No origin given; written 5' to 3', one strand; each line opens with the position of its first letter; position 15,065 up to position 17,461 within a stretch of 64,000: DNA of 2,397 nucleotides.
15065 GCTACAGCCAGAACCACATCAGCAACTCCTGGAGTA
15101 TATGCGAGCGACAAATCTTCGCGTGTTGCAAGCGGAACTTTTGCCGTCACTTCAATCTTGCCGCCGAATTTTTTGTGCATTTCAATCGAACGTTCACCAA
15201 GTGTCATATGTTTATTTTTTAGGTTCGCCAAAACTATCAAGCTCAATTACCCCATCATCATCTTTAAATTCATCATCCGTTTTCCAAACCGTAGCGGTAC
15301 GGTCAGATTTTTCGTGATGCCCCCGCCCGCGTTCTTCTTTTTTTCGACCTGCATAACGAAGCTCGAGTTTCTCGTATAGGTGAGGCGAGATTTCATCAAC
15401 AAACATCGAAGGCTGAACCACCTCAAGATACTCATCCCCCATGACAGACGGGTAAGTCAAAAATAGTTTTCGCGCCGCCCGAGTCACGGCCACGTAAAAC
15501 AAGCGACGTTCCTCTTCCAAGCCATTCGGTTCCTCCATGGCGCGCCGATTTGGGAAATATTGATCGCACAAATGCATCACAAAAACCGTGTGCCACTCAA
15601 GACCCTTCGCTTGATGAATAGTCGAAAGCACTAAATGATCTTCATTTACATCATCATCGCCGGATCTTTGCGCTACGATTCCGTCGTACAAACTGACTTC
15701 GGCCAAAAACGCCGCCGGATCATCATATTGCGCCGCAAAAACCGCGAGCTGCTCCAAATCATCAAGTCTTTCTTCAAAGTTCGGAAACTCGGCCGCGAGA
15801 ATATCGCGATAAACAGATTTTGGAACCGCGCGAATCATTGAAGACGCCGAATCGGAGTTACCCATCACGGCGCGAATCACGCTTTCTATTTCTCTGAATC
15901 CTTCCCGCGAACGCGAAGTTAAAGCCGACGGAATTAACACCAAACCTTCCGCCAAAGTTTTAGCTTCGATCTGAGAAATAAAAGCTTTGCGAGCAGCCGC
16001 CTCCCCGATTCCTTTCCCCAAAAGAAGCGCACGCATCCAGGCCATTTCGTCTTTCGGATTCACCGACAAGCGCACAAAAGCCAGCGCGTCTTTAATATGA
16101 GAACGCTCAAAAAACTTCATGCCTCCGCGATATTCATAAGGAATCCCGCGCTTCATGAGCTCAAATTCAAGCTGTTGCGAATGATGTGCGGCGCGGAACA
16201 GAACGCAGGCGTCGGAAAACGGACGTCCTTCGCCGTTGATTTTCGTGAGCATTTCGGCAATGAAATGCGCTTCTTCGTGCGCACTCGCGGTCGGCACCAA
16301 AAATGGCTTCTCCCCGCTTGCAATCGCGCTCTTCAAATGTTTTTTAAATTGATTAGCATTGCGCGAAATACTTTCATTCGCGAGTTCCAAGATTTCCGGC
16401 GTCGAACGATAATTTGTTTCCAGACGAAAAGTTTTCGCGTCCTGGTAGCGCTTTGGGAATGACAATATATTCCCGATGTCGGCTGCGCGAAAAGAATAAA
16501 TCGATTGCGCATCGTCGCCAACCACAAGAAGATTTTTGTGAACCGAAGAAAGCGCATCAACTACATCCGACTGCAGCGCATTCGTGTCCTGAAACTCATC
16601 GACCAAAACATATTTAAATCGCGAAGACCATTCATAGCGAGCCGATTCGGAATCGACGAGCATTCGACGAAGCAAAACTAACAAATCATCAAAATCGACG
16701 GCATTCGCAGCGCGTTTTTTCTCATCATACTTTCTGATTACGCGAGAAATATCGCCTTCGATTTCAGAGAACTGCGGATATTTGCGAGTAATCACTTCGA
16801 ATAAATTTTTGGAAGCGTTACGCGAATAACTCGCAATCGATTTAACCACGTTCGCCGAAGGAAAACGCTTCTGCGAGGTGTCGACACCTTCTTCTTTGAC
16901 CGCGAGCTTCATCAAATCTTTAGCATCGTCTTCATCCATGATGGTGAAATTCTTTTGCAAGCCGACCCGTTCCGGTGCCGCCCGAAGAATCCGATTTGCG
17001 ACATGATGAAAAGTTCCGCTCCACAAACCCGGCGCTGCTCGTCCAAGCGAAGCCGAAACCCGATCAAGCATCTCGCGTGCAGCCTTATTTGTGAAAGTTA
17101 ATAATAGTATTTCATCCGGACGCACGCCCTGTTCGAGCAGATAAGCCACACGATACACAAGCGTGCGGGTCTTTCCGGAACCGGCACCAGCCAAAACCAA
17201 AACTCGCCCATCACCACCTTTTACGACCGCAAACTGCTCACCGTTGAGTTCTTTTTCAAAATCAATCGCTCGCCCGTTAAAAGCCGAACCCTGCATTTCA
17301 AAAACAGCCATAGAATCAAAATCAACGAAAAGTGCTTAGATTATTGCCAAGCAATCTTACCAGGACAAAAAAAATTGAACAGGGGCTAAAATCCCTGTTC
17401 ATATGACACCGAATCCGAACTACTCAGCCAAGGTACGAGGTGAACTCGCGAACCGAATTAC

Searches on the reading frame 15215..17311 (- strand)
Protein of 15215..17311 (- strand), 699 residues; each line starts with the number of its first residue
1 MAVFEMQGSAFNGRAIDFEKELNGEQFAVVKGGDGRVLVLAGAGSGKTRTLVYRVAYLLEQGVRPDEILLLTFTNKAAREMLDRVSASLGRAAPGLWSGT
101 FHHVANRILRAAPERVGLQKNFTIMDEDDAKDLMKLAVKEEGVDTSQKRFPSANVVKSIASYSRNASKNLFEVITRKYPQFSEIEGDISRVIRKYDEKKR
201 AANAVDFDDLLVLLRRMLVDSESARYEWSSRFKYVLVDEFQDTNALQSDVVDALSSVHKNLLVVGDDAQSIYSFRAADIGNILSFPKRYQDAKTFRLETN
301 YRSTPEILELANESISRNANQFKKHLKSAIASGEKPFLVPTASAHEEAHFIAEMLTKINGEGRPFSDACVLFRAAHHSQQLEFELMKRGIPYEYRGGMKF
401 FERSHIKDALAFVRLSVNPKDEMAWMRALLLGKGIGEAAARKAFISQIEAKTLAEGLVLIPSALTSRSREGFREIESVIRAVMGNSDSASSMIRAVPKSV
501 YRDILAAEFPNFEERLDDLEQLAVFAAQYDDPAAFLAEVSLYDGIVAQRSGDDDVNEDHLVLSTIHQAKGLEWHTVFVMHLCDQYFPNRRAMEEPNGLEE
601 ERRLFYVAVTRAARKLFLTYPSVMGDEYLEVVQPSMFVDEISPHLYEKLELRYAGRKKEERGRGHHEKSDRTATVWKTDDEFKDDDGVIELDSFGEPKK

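Call 26: search_protein_families(library=pfam, proteins=[window:15215-17311:-], max_evalue=0.001)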
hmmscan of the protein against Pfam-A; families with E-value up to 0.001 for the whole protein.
window:15215-17311:- (699 aa): 7 families
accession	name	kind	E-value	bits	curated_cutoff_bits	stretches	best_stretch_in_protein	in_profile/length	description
PF00580.27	UvrD-helicase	-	2.4e-76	257.4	23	1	22-290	1-271/271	UvrD/REP helicase N-terminal domain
PF13361.12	UvrD_C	-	7.2e-61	207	25.6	1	296-620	2-347/350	UvrD-like helicase C-terminal domain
PF13245.12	AAA_19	-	8.3e-22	78.2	25.1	1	36-275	13-134/134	AAA domain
PF13538.12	UvrD_C_2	-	8.2e-12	45.2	27.4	1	559-618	1-51/52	UvrD-like helicase C-terminal domain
PF01443.25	Viral_helicase1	-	2.8e-06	27.8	21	0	216-327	44-151/228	Viral superfamily 1 RNA helicase core domain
PF13604.12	AAA_30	-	4.2e-06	27.1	27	0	28-86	8-67/191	AAA domain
PF13086.12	AAA_11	-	0.00064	20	27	0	21-269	13-249/257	AAA domain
